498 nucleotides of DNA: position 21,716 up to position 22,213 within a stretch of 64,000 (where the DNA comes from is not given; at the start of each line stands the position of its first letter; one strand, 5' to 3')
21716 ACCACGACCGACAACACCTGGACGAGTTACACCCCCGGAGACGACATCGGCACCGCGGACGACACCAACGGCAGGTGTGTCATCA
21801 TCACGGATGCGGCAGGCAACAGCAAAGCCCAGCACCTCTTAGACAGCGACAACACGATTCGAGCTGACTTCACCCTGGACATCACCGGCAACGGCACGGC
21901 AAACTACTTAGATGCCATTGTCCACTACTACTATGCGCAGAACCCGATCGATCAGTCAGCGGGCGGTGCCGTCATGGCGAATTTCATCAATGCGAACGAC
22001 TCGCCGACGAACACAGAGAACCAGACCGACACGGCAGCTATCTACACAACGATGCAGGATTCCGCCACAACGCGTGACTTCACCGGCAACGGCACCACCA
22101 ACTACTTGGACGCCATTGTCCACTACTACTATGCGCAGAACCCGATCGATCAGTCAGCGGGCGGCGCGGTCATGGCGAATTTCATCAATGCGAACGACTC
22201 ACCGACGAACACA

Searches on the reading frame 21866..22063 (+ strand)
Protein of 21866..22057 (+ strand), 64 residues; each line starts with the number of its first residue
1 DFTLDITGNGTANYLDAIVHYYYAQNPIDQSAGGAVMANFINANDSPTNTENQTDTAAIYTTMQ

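Call 4: search_protein_families(library=pfam, proteins=[window:21866-22057:+], max_evalue=10)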
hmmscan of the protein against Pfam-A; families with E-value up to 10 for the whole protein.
seq(64 aa): 0 families

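Call 10: find_related_loci(query=A1, collection=genome_contigs, flank=10000)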
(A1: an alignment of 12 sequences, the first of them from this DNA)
Query A1 (66 aa) in genome_contigs; peptide patterns used: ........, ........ (x = any residue, [..] = any of these).
40 stretches matched a pattern, but none encodes a relative of the query by tblastn (E <= 1e-3).

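Call 13: search_solved_structures(query=A1, max_evalue=10, show_alignments=3)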
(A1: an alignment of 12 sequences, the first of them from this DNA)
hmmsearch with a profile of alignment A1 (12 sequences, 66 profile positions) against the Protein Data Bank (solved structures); distinct sequences matched with E-value up to 10: 8.
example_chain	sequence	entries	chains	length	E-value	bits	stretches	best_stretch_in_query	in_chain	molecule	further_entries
8prj_A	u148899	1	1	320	0.26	14.5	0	8-30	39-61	v31Bagel8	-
8prl_A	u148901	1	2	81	0.41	13.9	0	8-30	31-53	Cell surface protein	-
8prs_A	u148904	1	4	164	0.52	13.5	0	8-30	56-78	nvBagel4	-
8pro_A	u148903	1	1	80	1.1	12.5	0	8-30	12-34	Cell surface protein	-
8prd_A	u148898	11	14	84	1.3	12.2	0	8-30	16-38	Cell surface protein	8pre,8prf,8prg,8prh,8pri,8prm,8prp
8pra_A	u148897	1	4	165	1.7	11.9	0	8-30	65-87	Cell surface protein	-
8pr9_A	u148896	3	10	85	4.1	10.6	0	8-30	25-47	Cell surface protein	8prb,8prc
9mqr_D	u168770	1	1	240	6.3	10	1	8-28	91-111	Heavy chain of A8 Fab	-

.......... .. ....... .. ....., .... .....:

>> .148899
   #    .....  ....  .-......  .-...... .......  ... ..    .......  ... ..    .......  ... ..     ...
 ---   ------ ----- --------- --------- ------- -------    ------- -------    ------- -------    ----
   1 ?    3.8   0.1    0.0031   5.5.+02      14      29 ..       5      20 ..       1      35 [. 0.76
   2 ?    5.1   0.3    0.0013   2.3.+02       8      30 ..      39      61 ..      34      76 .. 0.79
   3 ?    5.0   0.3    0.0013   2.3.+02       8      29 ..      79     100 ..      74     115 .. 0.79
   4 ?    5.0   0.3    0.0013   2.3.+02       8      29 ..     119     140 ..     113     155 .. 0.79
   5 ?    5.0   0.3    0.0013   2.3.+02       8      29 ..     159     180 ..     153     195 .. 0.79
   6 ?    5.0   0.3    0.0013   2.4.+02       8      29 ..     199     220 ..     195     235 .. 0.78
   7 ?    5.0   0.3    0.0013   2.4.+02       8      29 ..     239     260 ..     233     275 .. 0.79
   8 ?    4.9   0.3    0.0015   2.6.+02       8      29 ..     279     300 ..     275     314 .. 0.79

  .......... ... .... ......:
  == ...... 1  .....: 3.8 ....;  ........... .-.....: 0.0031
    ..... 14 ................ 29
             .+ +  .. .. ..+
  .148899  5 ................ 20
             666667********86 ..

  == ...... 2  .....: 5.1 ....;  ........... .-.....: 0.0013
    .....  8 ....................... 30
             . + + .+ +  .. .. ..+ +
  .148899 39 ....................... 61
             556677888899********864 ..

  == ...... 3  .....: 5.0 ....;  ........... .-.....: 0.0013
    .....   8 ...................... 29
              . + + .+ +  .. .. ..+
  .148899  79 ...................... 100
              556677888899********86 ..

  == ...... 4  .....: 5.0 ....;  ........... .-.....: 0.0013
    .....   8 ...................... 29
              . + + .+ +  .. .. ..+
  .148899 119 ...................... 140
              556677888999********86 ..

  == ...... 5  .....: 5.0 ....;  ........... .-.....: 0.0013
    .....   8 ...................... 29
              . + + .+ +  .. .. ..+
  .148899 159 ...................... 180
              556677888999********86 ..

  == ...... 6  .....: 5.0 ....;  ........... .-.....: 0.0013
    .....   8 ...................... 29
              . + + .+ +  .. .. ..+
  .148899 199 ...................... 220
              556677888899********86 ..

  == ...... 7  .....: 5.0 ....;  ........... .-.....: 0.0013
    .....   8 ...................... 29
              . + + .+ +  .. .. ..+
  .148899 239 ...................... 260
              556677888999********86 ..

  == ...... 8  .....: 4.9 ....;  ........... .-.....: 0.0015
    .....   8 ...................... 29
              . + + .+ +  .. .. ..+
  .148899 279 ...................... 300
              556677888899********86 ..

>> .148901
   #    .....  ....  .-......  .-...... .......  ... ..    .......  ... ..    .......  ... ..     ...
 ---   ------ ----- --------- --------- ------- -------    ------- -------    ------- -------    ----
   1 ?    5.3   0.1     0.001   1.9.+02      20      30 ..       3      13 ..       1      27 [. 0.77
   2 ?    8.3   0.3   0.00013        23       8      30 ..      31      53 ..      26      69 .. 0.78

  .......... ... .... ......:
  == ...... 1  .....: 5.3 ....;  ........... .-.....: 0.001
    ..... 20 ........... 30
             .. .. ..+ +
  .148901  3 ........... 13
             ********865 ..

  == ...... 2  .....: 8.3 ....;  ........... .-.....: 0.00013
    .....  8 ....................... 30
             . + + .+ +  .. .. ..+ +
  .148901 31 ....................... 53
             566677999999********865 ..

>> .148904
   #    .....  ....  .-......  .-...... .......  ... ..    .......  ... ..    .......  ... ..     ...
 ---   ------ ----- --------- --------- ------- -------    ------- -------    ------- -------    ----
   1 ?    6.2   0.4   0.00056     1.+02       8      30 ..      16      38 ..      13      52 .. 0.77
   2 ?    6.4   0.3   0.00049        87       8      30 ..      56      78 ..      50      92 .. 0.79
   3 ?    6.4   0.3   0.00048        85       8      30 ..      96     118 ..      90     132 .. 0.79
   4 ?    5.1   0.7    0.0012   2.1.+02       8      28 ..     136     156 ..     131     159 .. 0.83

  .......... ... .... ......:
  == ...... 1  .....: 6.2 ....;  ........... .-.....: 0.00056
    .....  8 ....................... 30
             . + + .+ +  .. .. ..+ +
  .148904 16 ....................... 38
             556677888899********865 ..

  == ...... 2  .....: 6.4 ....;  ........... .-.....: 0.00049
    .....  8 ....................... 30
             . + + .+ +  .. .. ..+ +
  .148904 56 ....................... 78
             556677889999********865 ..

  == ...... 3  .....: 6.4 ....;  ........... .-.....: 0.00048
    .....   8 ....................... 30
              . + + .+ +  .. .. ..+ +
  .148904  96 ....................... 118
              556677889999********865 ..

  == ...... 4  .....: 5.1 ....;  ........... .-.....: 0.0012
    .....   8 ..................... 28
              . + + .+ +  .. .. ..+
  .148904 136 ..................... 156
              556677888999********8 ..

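Call 18: find_related_loci(query=A1, collection=metagenome_contigs, flank=10000)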
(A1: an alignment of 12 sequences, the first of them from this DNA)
Query A1 (66 aa) in metagenome_contigs; peptide patterns used: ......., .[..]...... (x = any residue, [..] = any of these).
233 stretches matched a pattern, but none encodes a relative of the query by tblastn (E <= 1e-3).

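Call 21: search_protein_representatives(alignment_id=A1)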
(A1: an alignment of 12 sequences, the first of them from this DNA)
Query: 12 sequences, 66 profile positions. Proteins with E-value up to 0.001 (for the whole library): 9; up to 1e-10: 4; up to 1e-30: 4. The best 9 are listed.
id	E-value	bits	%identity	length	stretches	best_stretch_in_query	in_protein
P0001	5.1e-77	269.8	-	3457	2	1-66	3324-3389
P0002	1.1e-76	268.7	-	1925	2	1-65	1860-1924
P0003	1.6e-76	268.3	-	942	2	1-66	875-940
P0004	3.8e-76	267.0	-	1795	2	1-65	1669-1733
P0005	2.2e-06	43.6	-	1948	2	3-42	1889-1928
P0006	4.2e-06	42.7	-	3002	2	3-41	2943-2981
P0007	6.7e-06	42.0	-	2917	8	3-26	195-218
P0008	1.7e-05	40.8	-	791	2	32-55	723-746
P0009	7.7e-05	38.6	-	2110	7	17-49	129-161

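Call 25: find_homologous_proteins(query=A3, max_evalue=0.1)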
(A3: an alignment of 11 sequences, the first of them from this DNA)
Query A3 (11 sequences) (66 aa, profile of the alignment): 1 proteins with E <= 0.1 among 7 candidates.
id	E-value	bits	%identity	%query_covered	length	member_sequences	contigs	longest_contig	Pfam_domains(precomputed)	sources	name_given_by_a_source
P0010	1.0e-12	66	43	32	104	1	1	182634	-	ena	-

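Call 27: find_encoding_contigs(protein=P0010, flank=10000)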
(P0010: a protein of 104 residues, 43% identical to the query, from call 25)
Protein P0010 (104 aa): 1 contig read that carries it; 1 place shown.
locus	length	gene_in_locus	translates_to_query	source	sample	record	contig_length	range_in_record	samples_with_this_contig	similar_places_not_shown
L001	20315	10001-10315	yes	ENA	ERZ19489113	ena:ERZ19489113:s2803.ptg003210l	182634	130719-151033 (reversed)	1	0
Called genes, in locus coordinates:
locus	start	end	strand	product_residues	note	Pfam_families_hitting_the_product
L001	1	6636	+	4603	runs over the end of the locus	PF14312:FG-GAP_2, PF12733:Cadherin-like, PF19077:Big_13 (weak), PF00041:fn3, PF12733:Cadherin-like, PF00041:fn3 (weak), PF03160:Calx-beta, PF00041:fn3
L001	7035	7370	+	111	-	-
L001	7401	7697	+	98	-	-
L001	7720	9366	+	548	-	PF19077:Big_13 (faint), PF17936:Big_6 (faint)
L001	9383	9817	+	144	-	-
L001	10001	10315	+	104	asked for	-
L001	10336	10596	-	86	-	-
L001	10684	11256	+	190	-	-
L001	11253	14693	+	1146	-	PF19077:Big_13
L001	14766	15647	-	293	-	-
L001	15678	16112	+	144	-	PF01281:Ribosomal_L9_N, PF03948:Ribosomal_L9_C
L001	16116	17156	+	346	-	PF00274:Glycolytic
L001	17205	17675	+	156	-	PF04073:tRNA_edit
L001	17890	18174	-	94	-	PF01016:Ribosomal_L27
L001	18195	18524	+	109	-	-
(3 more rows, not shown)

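Call 38: find_encoding_contigs(protein=P0005, flank=10000, max_places=3)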
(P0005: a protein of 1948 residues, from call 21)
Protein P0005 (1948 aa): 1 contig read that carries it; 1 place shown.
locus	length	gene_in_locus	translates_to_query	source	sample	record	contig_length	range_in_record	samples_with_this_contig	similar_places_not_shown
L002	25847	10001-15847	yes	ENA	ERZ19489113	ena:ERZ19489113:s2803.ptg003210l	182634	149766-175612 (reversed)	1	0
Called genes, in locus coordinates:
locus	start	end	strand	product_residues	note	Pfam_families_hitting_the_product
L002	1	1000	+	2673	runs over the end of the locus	?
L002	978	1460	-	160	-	-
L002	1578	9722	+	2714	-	PF14312:FG-GAP_2, PF07581:Glug (faint), PF12733:Cadherin-like, PF00041:fn3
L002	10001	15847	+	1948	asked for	PF00041:fn3 (weak), PF07581:Glug (faint), PF12733:Cadherin-like, PF00041:fn3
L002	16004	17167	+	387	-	PF13784:Fic_N, PF02661:Fic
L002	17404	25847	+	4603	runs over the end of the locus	PF14312:FG-GAP_2, PF12733:Cadherin-like, PF19077:Big_13 (weak), PF00041:fn3, PF12733:Cadherin-like, PF00041:fn3 (weak), PF03160:Calx-beta, PF00041:fn3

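Call 39: find_encoding_contigs(protein=P0006, flank=10000, max_places=3)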
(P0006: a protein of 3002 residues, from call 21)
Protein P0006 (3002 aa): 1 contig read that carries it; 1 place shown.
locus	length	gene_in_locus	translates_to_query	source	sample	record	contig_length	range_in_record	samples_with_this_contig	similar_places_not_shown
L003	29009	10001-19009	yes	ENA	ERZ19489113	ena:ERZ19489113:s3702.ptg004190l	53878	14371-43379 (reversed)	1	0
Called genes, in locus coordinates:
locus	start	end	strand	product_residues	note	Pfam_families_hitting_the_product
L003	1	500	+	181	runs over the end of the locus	PF12686:DUF3800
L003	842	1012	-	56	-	-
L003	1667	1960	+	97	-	PF05193:Peptidase_M16_C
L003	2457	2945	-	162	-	-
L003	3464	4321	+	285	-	-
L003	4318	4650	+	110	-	-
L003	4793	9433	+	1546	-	PF12733:Cadherin-like, PF00041:fn3, PF25059:FN3_DSCAM-DSCAML_C (faint)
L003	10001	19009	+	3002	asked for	PF12733:Cadherin-like, PF16656:Pur_ac_phosph_N (faint), PF25059:FN3_DSCAM-DSCAML_C (faint), PF00041:fn3, PF03160:Calx-beta, PF00041:fn3 (weak), PF12733:Cadherin-like, PF00041:fn3 (weak)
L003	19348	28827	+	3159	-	PF14312:FG-GAP_2 (weak), PF00041:fn3 (weak), PF25059:FN3_DSCAM-DSCAML_C (faint), PF07581:Glug (faint), PF03160:Calx-beta (weak), PF12733:Cadherin-like, PF00041:fn3 (weak)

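Call 56: search_solved_structures(query=A3, max_evalue=10, show_alignments=2)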
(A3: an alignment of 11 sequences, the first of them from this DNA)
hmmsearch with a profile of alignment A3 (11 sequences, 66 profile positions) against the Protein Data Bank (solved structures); distinct sequences matched with E-value up to 10: 9.
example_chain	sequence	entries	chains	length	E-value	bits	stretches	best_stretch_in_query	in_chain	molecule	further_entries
8prs_A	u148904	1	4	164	0.016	18.6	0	19-28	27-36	nvBagel4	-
8prj_A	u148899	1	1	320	0.064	16.7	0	19-28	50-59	v31Bagel8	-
8pra_A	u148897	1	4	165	0.073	16.5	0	19-28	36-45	Cell surface protein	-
4uyq_B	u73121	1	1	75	0.67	13.4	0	4-19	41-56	Cellulosomal scaffoldin adaptor protein B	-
9o5w_A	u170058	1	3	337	0.81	13.2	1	29-64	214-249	Hemagglutinin HA1 chain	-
4uyp_B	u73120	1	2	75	0.82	13.1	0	5-19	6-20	Cellulosomal scaffoldin adaptor protein B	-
9ked_A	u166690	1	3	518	0.91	13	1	29-64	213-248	Hemagglutinin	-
8prd_A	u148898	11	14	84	1.2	12.6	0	18-28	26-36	Cell surface protein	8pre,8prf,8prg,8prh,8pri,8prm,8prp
8pro_A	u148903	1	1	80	1.2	12.6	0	17-28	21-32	Cell surface protein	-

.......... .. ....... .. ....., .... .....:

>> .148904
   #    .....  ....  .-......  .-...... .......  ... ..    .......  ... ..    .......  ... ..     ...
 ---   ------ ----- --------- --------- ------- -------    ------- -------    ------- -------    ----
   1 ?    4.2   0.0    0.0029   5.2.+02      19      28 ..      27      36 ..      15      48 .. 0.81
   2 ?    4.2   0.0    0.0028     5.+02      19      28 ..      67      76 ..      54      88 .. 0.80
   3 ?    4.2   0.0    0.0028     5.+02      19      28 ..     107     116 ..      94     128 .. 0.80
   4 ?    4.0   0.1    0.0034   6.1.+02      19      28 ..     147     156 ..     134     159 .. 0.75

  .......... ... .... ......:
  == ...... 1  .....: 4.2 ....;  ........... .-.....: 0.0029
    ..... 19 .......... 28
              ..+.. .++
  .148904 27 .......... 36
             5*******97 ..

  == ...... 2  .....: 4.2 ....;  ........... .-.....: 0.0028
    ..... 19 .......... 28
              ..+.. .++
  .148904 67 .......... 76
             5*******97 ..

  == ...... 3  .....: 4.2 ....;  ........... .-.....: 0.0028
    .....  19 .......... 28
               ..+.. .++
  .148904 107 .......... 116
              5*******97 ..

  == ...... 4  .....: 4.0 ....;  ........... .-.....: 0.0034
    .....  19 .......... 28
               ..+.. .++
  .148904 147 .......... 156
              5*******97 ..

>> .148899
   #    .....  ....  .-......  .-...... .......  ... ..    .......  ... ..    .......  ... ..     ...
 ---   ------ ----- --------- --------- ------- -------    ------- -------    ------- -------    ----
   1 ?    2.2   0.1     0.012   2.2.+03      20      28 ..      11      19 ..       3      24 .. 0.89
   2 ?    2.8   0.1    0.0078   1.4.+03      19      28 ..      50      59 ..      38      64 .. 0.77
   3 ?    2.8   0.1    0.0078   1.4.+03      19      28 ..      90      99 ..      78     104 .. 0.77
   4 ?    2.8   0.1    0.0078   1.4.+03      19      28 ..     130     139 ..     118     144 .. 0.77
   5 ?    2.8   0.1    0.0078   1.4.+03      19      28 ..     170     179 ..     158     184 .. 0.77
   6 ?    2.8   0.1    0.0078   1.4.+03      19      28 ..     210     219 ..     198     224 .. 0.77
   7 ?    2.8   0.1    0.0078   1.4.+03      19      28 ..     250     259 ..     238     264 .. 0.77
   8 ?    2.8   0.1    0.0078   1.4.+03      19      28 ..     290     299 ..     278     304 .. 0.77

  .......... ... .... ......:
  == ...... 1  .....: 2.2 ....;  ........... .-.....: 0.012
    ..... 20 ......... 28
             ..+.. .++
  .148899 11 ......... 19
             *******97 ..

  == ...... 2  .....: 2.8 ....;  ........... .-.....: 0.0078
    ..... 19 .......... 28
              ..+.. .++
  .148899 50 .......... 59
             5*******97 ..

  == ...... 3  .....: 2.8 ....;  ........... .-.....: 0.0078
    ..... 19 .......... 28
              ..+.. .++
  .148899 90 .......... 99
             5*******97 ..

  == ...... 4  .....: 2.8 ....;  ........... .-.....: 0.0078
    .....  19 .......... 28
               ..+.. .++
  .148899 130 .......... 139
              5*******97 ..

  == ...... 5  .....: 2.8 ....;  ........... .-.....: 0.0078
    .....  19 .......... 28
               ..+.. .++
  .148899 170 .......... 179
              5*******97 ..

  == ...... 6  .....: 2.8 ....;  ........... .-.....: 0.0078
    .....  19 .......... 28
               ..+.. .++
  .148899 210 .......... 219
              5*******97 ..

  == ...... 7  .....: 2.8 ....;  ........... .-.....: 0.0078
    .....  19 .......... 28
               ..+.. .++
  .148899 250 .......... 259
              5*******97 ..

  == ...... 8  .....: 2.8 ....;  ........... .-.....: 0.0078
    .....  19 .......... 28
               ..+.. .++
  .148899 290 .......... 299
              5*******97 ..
